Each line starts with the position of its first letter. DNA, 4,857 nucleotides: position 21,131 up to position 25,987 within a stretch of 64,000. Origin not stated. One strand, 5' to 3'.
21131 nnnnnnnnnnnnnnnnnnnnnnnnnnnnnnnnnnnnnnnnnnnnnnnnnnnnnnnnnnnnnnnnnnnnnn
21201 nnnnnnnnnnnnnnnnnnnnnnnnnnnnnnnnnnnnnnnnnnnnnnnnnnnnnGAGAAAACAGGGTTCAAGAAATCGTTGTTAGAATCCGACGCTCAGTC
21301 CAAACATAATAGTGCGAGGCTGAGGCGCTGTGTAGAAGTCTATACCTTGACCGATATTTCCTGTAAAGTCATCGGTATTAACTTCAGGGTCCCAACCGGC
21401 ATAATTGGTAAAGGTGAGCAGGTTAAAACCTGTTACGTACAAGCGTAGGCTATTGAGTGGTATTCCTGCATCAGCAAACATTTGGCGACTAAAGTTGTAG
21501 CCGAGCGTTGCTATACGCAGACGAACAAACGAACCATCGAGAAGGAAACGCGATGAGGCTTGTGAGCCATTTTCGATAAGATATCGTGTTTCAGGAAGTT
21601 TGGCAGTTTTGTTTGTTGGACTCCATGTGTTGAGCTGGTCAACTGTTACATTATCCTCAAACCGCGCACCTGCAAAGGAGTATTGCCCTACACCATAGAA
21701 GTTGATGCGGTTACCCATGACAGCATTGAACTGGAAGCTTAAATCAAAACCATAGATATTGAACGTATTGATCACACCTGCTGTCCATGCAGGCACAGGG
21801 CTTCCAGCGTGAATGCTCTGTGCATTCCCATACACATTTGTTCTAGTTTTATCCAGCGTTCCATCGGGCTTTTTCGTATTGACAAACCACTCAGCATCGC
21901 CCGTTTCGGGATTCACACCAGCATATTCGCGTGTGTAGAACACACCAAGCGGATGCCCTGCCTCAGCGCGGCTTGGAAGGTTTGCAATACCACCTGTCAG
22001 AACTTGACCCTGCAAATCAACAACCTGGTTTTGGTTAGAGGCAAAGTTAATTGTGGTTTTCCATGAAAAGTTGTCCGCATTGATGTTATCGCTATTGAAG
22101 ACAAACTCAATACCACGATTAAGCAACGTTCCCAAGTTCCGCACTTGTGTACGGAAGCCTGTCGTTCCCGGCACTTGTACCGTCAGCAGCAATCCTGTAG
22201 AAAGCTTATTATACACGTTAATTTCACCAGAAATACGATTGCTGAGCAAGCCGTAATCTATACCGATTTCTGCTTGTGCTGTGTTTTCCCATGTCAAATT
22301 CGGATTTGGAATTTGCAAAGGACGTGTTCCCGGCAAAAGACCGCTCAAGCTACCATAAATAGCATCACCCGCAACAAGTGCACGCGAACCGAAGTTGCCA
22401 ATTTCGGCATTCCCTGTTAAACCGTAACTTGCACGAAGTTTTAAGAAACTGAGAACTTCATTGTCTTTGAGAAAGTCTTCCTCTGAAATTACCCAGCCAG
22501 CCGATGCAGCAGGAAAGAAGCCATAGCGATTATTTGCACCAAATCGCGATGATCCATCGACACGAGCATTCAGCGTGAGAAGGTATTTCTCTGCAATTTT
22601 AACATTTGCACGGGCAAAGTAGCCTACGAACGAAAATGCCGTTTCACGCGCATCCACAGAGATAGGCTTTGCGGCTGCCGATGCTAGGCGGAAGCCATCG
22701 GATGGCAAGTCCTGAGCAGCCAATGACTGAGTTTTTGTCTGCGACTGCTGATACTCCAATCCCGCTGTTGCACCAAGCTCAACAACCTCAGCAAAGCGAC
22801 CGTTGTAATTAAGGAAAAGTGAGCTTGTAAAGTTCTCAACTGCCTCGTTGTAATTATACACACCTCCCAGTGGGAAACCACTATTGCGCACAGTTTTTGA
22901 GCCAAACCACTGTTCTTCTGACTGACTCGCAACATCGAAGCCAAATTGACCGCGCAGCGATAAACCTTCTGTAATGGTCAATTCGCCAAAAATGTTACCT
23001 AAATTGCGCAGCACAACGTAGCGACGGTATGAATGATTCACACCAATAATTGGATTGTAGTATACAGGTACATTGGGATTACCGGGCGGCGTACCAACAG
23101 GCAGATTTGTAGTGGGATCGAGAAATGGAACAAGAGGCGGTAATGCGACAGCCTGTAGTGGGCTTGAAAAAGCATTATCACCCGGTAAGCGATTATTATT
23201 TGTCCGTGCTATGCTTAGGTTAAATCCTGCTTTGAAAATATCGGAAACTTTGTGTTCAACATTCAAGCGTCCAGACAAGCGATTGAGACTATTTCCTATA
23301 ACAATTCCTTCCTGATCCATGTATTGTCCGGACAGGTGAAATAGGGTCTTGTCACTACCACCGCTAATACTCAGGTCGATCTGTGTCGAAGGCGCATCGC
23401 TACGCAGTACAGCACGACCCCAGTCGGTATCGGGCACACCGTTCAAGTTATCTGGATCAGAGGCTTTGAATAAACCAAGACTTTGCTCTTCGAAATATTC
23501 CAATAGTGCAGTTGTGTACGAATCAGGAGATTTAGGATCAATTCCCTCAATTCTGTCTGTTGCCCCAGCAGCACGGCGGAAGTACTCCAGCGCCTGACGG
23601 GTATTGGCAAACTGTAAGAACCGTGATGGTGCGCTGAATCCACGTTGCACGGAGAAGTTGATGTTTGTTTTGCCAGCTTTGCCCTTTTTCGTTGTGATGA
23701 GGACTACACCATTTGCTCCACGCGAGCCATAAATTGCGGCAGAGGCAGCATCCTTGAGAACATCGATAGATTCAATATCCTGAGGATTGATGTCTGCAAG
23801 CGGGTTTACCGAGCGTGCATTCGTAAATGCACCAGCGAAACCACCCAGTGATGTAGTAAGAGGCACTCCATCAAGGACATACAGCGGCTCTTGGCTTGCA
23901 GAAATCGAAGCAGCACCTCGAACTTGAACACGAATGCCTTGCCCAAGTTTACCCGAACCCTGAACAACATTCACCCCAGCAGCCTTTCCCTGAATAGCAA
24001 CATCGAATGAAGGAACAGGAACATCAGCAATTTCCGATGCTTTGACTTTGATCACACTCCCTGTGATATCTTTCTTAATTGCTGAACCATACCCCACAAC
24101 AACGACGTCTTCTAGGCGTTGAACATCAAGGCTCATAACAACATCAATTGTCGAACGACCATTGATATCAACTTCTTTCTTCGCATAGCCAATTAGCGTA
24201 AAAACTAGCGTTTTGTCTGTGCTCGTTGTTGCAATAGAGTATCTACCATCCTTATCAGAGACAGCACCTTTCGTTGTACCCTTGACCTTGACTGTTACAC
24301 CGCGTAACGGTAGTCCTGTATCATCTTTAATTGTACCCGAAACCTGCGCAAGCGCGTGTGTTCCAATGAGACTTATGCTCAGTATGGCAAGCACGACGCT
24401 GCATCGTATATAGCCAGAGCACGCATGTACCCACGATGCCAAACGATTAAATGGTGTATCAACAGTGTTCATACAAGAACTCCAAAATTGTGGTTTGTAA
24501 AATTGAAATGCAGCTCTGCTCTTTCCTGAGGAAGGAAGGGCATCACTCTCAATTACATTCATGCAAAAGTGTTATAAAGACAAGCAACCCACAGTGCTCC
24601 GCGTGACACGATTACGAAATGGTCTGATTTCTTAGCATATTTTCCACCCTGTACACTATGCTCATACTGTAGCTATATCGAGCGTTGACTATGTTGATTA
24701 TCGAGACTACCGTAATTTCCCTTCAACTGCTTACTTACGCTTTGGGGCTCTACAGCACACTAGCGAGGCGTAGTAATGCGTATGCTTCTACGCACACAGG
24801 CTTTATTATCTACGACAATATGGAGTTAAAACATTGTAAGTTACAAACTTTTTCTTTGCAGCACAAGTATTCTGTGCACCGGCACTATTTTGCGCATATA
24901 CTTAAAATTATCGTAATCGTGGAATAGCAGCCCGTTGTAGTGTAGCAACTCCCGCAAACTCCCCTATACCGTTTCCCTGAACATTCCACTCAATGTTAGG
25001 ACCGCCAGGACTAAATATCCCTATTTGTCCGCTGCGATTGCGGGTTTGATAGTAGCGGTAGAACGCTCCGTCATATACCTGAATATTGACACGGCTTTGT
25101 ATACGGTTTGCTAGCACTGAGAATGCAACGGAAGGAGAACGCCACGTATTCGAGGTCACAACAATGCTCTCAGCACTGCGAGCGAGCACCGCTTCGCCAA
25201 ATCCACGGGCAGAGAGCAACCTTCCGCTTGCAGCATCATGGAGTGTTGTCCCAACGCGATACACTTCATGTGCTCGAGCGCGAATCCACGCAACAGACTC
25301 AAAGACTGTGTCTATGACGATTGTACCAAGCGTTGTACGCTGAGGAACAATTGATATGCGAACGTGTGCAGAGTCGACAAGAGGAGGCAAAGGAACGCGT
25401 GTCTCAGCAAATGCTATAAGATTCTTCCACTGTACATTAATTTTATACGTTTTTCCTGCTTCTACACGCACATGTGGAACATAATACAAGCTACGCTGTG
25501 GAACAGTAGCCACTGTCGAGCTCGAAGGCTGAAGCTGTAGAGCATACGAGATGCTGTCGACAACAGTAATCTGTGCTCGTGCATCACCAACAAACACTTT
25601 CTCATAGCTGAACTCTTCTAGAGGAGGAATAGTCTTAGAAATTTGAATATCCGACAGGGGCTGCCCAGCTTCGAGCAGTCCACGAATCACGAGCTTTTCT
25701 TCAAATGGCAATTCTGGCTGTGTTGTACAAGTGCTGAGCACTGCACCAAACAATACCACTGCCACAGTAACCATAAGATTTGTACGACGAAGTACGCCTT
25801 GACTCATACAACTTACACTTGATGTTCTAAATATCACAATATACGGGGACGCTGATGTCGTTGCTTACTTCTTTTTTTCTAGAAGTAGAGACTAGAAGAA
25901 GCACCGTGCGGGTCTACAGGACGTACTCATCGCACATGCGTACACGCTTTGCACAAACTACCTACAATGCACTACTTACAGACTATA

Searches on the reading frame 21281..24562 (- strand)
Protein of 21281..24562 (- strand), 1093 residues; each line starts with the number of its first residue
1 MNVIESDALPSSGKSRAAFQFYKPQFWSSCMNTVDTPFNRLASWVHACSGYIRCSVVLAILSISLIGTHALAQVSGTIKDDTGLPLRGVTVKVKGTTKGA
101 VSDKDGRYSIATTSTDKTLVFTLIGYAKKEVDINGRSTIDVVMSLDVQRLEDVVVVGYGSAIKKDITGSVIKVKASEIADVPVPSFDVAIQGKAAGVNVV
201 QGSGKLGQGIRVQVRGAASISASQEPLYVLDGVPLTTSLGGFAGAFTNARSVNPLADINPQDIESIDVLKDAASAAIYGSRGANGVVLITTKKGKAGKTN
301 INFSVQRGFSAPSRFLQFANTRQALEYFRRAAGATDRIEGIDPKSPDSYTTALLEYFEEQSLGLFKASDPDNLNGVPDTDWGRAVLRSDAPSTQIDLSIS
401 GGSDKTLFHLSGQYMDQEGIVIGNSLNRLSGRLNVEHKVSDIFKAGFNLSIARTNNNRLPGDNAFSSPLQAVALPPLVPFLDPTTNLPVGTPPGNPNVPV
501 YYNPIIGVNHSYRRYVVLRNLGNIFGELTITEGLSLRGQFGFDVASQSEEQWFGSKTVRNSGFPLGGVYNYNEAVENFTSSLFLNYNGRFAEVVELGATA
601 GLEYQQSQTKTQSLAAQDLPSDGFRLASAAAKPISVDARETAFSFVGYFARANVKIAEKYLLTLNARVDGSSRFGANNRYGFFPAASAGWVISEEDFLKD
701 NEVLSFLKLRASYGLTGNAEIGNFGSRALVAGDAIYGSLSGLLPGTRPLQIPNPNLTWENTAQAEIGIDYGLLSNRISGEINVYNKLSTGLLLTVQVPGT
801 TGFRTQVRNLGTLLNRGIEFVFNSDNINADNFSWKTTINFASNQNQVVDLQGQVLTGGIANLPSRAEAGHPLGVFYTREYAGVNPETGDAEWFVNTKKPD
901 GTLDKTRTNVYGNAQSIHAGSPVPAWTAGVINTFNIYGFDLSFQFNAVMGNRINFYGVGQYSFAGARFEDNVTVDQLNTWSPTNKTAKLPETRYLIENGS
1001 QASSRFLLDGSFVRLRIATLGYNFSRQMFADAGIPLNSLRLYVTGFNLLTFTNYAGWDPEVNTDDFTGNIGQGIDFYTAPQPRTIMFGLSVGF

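Call 20: search_protein_families(library=pfam, max_evalue=0.000001, proteins=[window:21281-24562:-])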
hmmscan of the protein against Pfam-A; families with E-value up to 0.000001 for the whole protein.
window:21281-24562:- (1093 aa): 3 families
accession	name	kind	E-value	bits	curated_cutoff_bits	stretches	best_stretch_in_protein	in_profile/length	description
PF07715.20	Plug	-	3e-18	66.7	23.9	1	163-286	2-107/107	TonB-dependent Receptor Plug Domain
PF13715.12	CarbopepD_reg_2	-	1.1e-16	61.1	32.2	1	74-155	1-88/88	CarboxypepD_reg-like domain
PF13620.12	CarboxypepD_reg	-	1.9e-10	41.3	32.3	1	73-143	1-81/82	Carboxypeptidase regulatory-like domain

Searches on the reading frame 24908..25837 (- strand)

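Call 20: search_protein_families(library=pfam, max_evalue=0.000001, proteins=[window:24908-25837:-])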
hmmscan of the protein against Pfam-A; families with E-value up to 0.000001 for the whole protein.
window:24908-25837:- (309 aa): 1 family
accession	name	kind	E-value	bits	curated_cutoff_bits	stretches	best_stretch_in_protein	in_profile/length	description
PF14054.11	DUF4249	-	2.5e-13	50.7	28.5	1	45-299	12-265/269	Domain of unknown function (DUF4249)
